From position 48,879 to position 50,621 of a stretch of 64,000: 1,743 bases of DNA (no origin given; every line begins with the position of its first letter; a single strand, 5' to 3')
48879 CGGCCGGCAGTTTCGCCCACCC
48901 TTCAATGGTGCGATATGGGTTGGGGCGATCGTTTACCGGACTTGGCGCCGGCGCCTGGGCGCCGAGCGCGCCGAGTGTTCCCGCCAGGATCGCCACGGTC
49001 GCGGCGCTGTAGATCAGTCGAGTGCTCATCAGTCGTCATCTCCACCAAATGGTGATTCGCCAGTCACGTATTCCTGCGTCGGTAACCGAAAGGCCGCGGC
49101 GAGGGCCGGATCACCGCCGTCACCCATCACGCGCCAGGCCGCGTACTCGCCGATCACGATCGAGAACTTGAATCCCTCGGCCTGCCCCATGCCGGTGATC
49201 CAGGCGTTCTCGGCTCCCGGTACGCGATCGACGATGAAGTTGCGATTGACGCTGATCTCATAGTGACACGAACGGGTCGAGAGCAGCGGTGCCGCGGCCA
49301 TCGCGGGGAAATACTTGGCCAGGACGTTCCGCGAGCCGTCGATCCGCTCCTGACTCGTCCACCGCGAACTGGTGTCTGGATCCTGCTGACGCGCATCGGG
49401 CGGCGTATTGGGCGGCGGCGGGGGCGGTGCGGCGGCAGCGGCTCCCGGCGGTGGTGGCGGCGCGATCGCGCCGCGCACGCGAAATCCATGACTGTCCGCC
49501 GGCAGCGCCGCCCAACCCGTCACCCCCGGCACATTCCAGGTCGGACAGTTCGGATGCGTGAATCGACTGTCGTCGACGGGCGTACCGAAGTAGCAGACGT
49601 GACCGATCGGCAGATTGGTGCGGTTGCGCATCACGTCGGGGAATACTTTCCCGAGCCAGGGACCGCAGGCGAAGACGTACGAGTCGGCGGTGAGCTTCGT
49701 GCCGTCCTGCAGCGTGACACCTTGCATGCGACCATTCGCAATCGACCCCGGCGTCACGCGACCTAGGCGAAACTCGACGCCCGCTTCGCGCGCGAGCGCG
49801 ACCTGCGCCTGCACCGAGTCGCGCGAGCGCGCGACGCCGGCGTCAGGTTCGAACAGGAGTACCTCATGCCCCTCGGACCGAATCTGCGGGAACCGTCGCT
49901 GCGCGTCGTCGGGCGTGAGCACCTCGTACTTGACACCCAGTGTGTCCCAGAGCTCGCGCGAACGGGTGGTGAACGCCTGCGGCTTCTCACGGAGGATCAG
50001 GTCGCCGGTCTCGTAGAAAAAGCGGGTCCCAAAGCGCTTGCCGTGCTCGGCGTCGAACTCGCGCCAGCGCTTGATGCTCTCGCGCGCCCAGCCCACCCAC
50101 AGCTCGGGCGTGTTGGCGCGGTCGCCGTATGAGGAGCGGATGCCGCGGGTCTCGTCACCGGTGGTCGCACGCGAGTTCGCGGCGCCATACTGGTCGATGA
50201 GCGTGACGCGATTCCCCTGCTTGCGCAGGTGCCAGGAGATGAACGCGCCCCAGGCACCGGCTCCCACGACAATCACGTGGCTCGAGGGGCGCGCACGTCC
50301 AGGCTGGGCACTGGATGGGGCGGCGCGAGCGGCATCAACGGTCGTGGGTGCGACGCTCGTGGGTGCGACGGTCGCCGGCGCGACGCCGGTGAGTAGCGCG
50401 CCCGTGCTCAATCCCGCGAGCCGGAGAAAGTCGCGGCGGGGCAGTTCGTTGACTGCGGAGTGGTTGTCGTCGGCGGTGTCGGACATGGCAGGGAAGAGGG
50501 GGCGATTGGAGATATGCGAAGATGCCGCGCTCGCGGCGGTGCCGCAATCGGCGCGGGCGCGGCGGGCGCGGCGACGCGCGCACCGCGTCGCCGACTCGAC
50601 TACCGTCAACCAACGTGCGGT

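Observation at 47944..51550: Periplasmic flavo-oxidase + PAL-like lyase + cytochrome c + exported Rid: possible uncharacterised extracytoplasmic C-N cleavage system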

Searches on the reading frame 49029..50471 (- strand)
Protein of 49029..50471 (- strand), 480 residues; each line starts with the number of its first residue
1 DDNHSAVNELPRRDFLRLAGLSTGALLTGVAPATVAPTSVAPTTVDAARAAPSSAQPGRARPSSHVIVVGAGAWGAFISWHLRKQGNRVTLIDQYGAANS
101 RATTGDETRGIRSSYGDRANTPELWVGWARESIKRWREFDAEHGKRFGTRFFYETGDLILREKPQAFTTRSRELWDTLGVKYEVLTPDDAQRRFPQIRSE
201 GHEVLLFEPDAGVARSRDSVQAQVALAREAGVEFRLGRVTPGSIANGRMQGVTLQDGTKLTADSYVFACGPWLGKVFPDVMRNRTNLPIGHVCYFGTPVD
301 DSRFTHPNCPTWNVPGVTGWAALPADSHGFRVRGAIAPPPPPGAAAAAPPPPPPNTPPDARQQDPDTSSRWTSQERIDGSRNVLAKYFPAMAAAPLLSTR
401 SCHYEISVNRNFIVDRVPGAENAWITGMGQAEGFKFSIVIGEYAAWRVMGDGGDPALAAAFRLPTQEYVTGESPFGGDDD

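Call 3: search_protein_families(library=pfam, proteins=[window:49029-50471:-], max_evalue=0.01)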
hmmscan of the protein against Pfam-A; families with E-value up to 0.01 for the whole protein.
window:49029-50471:- (480 aa): 6 families
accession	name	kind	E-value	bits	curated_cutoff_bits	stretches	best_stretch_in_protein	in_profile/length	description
PF01266.30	DAO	-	2.6e-40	139.5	27.9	1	65-445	1-351/353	FAD dependent oxidoreductase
PF07992.20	Pyr_redox_2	-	3.1e-06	27.3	26.1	0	50-94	135-173/291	Pyridine nucleotide-disulphide oxidoreductase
PF13450.12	NAD_binding_8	-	3.2e-06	27.8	21.9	1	68-116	1-48/68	NAD(P)-binding Rossmann-like domain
PF02558.23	ApbA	-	0.00016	21.8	22.2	1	66-103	1-38/150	Ketopantoate reductase PanE/ApbA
PF01134.28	GIDA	-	0.00025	20.6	22.1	0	219-275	98-154/391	Glucose inhibited division protein A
PF03486.20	HI0933_like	-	0.00031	20.7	50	1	65-97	2-34/244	HI0933-like protein Rossmann domain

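Call 6: search_protein_families(library=ncbifam, proteins=[window:49029-50471:-], max_evalue=0.001)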
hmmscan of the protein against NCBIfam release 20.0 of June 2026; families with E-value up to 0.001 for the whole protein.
window:49029-50471:- (480 aa): 11 families
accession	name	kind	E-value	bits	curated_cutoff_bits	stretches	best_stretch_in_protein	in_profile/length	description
NF008425.0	PRK11259.1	equivalog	2.4e-44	151.8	257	2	65-314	6-243/377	N-methyl-L-tryptophan oxidase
TIGR01377.1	soxA_mon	subfamily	3.9e-28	98.3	479.65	2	66-311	3-239/381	amino oxidase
TIGR02352.1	thiamin_ThiO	equivalog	2e-15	56.8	250.8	1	66-285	1-219/351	glycine oxidase ThiO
TIGR03364.1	HpnW_proposed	hypoth_equivalog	1.1e-10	41.1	285.1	1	65-283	2-207/365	TIGR03364 family FAD-dependent oxidoreductase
NF001933.0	PRK00711.1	subfamily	4.5e-10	39.1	383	1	137-272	120-256/429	D-amino acid dehydrogenase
NF040813.1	pro_dh_Thprot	equivalog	1.2e-06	27.9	600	1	66-105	2-42/362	D-proline dehydrogenase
TIGR02032.1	GG-red-SF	subfamily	1e-05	25.4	158.8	0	66-95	3-32/297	geranylgeranyl reductase family protein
NF002480.1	PRK01747.1-1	equivalog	4.3e-05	22.1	540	1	48-102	233-287/645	bifunctional tRNA (5-methylaminomethyl-2-thiouridine)(34)-methyltransferase MnmC2/FAD-dependent 5-carboxymethylaminomethyl-2-thiouridine(34)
NF049967.1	QhpG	equivalog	7e-05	21.9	240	0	66-95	1-30/423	flavin-dependent monooxygenase QhpG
TIGR03197.1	MnmC_Cterm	equivalog_domain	0.00025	20.2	174.2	0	65-102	1-38/400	FAD-dependent 5-carboxymethylaminomethyl-2-thiouridine(34) oxidoreductase MnmC1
NF045637.1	carotdesatCrtDProt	equivalog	0.0003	19.4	580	0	222-270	227-276/485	1-hydroxycarotenoid 3,4-desaturase CrtD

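Call 7: search_solved_structures(query=window:49029-50471:-, max_evalue=0.001, show_alignments=2)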
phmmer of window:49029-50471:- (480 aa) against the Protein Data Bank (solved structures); distinct sequences matched with E-value up to 0.001: 31.
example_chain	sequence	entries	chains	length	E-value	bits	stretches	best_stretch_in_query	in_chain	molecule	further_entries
7exs_A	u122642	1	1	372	2.4e-24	89.4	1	66-445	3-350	Sarcosine oxidase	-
9u3e_A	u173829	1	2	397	2.2e-19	73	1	65-294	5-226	Monomeric sarcosine oxidase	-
1l9c_A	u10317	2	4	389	2.3e-19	73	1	65-292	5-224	Monomeric Sarcosine Oxidase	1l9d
3m12_A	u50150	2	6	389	2.3e-19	73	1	65-292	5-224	Monomeric Sarcosine Oxidase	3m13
1el5_A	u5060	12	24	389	2.3e-19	73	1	65-292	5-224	SARCOSINE OXIDASE | SARCOSINE OXIDE | Monomeric sarcosine oxidase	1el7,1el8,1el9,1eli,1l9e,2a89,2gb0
3m0o_A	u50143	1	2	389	2.4e-19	73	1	65-292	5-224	Monomeric sarcosine oxidase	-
9u3f_A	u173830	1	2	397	2.4e-19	72.9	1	65-292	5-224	Monomeric sarcosine oxidase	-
9u3b_A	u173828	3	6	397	2.5e-19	72.9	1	65-292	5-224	Monomeric sarcosine oxidase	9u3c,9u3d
3bhf_A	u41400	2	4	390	5.7e-19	71.7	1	65-292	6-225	Monomeric sarcosine oxidase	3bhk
1zov_A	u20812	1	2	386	7e-18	68.1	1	65-278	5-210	Monomeric sarcosine oxidase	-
2uzz_A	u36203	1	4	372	4.2e-16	62.2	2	66-280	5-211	N-METHYL-L-TRYPTOPHAN OXIDASE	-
2q6u_A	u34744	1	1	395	5.3e-12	48.7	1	64-276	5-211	NikD protein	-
2oln_A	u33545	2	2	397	5.3e-12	48.7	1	64-276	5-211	nikD protein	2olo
3hzl_A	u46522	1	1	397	5.3e-12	48.7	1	64-276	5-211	NikD protein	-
1y56_B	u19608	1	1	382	1.4e-10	44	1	63-276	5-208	sarcosine oxidase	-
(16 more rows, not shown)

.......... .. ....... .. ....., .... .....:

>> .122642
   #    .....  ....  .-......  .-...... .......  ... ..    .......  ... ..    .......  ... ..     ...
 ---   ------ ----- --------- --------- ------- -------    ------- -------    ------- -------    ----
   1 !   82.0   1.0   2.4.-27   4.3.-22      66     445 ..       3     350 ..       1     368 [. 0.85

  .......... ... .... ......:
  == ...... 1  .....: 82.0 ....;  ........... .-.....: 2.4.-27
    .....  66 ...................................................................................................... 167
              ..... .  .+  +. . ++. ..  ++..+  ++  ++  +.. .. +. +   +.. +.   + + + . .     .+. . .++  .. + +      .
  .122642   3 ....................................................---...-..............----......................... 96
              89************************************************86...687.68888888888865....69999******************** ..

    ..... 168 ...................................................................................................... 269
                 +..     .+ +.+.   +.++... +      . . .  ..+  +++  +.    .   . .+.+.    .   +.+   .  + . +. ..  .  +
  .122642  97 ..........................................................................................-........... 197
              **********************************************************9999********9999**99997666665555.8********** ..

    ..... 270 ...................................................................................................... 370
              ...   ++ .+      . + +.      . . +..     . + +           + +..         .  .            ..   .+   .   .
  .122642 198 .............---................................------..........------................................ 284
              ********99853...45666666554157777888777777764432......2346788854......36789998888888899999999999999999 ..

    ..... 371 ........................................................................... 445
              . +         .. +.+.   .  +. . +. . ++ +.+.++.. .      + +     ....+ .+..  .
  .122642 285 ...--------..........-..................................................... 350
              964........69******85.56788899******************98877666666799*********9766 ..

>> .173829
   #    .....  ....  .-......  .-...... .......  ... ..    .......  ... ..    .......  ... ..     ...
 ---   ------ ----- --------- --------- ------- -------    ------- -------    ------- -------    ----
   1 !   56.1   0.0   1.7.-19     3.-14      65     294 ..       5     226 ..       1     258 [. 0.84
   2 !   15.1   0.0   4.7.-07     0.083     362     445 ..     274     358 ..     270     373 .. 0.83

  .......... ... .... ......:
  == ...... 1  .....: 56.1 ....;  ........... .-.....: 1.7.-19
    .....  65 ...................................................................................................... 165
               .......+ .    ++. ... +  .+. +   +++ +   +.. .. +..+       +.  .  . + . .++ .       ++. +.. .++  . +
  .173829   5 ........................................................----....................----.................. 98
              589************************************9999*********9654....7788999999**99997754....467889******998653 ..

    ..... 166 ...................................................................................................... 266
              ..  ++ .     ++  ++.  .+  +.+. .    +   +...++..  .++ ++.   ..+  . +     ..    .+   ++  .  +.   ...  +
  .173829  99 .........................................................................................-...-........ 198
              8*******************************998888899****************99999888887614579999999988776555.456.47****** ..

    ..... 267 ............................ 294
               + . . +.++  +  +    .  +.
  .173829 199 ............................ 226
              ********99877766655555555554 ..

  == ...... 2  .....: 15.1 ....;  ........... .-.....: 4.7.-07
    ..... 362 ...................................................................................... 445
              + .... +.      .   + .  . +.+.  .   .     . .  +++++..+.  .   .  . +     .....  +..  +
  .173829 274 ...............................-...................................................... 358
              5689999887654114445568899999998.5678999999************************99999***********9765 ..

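Call 9: find_homologous_proteins(query=window:49029-50471:-, max_evalue=1e-10)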
Query window:49029-50471:- (480 aa): 1431 proteins with E <= 1e-10 among 8000 candidates; the best 120 are listed.
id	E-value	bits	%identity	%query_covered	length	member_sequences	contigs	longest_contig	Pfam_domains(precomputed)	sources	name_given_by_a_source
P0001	0.0e+0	1110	100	100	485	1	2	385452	PF01266.31,PF13450.13,PF07992.21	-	-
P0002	1.2e-279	946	84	100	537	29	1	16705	PF01266.31,PF13450.13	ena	-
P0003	7.9e-279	944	83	100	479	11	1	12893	PF01266.31,PF13450.13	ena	-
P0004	1.3e-269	913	83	99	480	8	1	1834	PF01266.31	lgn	-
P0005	3.9e-246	836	76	99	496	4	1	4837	PF01266.31,PF13450.13,PF07992.21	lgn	-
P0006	4.7e-241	819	74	99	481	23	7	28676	PF01266.31,PF13450.13,PF07992.21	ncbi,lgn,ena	-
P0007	1.4e-233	794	72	98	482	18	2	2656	PF01266.31,PF13450.13,PF07992.21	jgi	jgi:glycine/D-amino acid oxidase-like deaminating enzyme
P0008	1.4e-231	788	71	100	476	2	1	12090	PF01266.31,PF13450.13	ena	-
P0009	4.2e-231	786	75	96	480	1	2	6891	PF01266.31,PF13450.13,PF07992.21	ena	-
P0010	7.5e-231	786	73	98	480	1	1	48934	PF01266.31,PF13450.13,PF07992.21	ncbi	-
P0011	1.5e-230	784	74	96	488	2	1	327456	PF01266.31,PF13450.13,PF07992.21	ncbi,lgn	-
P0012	1.9e-226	771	71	97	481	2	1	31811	PF01266.31,PF13450.13,PF07992.21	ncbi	-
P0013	3.7e-223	760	71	96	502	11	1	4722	PF01266.31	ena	-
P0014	2.0e-222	758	70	98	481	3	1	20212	PF01266.31,PF13450.13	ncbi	-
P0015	3.7e-222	757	69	98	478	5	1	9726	PF01266.31,PF13450.13,PF07992.21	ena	-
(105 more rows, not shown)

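Call 12: find_related_loci(query=A1, collection=genome_contigs, flank=10000)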
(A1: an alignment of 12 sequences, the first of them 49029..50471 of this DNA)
Query A1 (480 aa) in genome_contigs; peptide patterns used: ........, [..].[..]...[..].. (x = any residue, [..] = any of these).
600 stretches matched a pattern (row limit reached: there are more); 266 encode a relative of the query (tblastn E <= 1e-3); the best 80 are kept; 80 distinct loci.
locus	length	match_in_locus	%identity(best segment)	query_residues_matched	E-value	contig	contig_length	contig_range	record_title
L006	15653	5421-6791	75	8-468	0e+0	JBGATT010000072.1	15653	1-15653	MAG: Gemmatimonadaceae bacterium isolate MAG_AAO_AS.50 AAOAS-50_scaffold_6047, whole genome shotgun sequence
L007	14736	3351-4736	72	1-468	0e+0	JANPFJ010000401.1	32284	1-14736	MAG: Gemmatimonadaceae bacterium isolate VAR_78_concoct_32_sub VAR_78_k141_4577395, whole genome shotgun sequence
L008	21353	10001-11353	74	10-468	0e+0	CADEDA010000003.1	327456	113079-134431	MAG: uncultured Gemmatimonadetes bacterium isolate Gemmatimonadetes sp. RBC087 genome assembly, contig: MAG087_3, whole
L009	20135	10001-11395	70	1-468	0e+0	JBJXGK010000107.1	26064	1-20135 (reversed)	MAG: Gemmatimonadaceae bacterium isolate F1F2.bin.309 k127_6477053, whole genome shotgun sequence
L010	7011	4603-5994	68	1-468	0e+0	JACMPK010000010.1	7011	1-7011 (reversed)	MAG: Gemmatimonadaceae bacterium isolate LF-bin-339 FL-bin-339-contig-k141_106631, whole genome shotgun sequence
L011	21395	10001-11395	71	1-468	0e+0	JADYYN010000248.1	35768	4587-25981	MAG: Gemmatimonadaceae bacterium isolate SJ530 c_000001593073, whole genome shotgun sequence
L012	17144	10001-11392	70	1-468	0e+0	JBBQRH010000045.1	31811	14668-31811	MAG: Gemmatimonadales bacterium isolate Co_metawrap_1662 Cmw_1662_k141_3279484_length_31811_cov_26.9967, whole genome sh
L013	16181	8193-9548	69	8-468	0e+0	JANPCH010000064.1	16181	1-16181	MAG: Gemmatimonadaceae bacterium isolate VAR_78_metabat_551 VAR_78_k141_1030535, whole genome shotgun sequence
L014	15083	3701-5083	66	1-468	0e+0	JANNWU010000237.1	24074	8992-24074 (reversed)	MAG: Gemmatimonadaceae bacterium isolate VAR_34_metabat_313 VAR_34_k141_3087544, whole genome shotgun sequence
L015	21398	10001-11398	67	2-468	0e+0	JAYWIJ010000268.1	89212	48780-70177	MAG: Gemmatimonadaceae bacterium isolate GLR81_GL56_UP_2_metabinner_13 GLR81_GL56_UP_2_metabinner_13_267, whole genome s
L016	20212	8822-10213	70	1-468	0e+0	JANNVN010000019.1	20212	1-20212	MAG: Gemmatimonadaceae bacterium isolate VAR_34_metabat_498 VAR_34_k141_1353210, whole genome shotgun sequence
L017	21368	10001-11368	69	10-468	0e+0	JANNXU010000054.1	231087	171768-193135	MAG: Gemmatimonadaceae bacterium isolate VAR_34_metabat_145 VAR_34_k141_840004, whole genome shotgun sequence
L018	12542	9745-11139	67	2-468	0e+0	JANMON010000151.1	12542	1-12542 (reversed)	MAG: Gemmatimonadaceae bacterium isolate OTE_58_metabat_158 OTE_58_k141_3765815, whole genome shotgun sequence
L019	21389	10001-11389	67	9-479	0e+0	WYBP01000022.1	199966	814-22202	MAG: Gemmatimonadaceae bacterium isolate GEM1 k127_724455, whole genome shotgun sequence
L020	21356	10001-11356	66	9-468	0e+0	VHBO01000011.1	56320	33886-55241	MAG: Gemmatimonadetes bacterium isolate K_Offshore_40m_mx_046 K_Offshore_40m_mx_046_Ga0194133_10000905, whole genome sho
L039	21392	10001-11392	54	7-468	4e-155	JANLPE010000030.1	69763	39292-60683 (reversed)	MAG: Gemmatimonadaceae bacterium isolate OTE_38_metabat_423 OTE_38_k141_392757, whole genome shotgun sequence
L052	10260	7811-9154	56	8-468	2e-148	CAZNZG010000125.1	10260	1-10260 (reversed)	MAG TPA_asm: uncultured Gemmatimonas sp. isolate SRP318679_co1_393 genome assembly, contig: NODE_10141_length_10260_cov_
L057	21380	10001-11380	56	10-468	7e-147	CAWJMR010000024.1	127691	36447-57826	MAG: uncultured Gemmatimonadaceae bacterium isolate MFD02832.bin.1.173 genome assembly, contig: contig_35857, whole geno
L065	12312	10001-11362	55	10-468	2e-143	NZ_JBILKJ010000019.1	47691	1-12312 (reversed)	MAG: Gemmatimonas sp. isolate ME2017-07-08_3300042568_group7_bin69 Rohwer_bin1450_scaffold_193_c1, whole genome shotgun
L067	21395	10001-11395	53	12-470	6e-143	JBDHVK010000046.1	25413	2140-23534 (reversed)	MAG: Gemmatimonas sp. isolate AS-MICRO-3CA.212 NODE_8146_length_25413_cov_13.604381, whole genome shotgun sequence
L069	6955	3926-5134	58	65-468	8e-143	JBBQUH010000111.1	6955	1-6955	MAG: Gemmatimonadales bacterium isolate Co_metawrap_1896 Cmw_1896_k141_18413350_length_6955_cov_14.9918, whole genome sh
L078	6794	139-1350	56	73-468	7e-134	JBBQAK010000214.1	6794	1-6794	MAG: Gemmatimonadales bacterium isolate Co_metawrap_1464 Cmw_1464_k141_22834521_length_6794_cov_5.0000, whole genome sho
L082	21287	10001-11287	45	10-466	7e-123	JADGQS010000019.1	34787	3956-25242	MAG: Gemmatimonadaceae bacterium isolate Chersky.15_25 contig-100_371, whole genome shotgun sequence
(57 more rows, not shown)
